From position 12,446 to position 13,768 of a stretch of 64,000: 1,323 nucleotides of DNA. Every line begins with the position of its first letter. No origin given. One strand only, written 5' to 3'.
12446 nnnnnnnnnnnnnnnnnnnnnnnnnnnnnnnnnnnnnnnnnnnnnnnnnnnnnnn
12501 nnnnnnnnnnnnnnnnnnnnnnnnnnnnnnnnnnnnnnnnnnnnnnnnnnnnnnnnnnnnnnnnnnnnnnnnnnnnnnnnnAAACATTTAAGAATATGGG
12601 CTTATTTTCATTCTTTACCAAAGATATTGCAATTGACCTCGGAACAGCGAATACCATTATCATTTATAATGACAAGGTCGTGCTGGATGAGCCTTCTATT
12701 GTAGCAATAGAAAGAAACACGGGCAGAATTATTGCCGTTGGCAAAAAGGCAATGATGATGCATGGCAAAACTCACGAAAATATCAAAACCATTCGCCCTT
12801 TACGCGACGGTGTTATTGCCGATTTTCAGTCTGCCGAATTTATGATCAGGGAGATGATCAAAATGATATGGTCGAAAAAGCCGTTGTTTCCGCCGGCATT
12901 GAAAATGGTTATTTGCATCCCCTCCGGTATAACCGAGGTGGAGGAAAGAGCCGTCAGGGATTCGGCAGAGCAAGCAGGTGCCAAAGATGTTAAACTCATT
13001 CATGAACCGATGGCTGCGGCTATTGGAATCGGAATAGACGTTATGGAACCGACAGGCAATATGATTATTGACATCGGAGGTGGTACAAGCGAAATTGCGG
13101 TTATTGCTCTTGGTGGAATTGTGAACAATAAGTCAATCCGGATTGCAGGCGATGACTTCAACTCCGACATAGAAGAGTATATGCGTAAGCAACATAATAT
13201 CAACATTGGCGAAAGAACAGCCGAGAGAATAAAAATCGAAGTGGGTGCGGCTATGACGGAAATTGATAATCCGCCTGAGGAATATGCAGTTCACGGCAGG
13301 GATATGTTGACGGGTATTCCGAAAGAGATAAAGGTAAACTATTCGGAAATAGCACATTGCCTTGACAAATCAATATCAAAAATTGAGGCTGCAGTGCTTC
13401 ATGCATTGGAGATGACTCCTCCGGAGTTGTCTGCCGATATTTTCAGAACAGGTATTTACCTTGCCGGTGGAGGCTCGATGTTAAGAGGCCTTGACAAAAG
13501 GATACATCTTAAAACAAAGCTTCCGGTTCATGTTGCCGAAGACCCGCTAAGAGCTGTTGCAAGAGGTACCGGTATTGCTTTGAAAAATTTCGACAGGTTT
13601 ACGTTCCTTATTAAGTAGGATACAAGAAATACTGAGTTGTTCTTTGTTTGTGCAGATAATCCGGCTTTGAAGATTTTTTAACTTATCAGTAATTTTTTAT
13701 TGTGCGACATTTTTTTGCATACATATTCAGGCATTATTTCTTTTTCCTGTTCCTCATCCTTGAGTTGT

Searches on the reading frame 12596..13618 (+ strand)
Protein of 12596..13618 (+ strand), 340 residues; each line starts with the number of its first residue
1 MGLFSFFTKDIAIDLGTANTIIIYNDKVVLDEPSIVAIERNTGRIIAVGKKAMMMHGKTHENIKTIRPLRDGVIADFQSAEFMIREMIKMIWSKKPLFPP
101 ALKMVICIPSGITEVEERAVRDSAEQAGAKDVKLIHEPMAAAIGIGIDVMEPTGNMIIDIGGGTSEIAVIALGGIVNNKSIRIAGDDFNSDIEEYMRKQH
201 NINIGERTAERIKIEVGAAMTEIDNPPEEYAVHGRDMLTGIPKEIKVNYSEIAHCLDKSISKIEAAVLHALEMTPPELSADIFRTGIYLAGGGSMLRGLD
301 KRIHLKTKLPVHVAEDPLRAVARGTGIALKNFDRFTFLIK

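Call 55: search_protein_families(library=pfam, proteins=[window:12596-13618:+], max_evalue=0.00001)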
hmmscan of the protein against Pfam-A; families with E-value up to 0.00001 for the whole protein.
window:12596-13618:+ (340 aa): 4 families
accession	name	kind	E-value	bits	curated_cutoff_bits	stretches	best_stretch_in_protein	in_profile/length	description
PF06723.19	MreB_Mbl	-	5.3e-128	426.9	27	1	9-334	2-324/327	MreB/Mbl protein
PF14450.12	FtsA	-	2.1e-13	51.2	31.8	1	157-316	2-112/127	Cell division protein FtsA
PF00012.26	HSP70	-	1.6e-11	43.6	20.6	1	103-203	135-241/599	Hsp70 protein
PF00022.25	Actin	-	3.6e-07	29.5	27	0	30-204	28-194/410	Actin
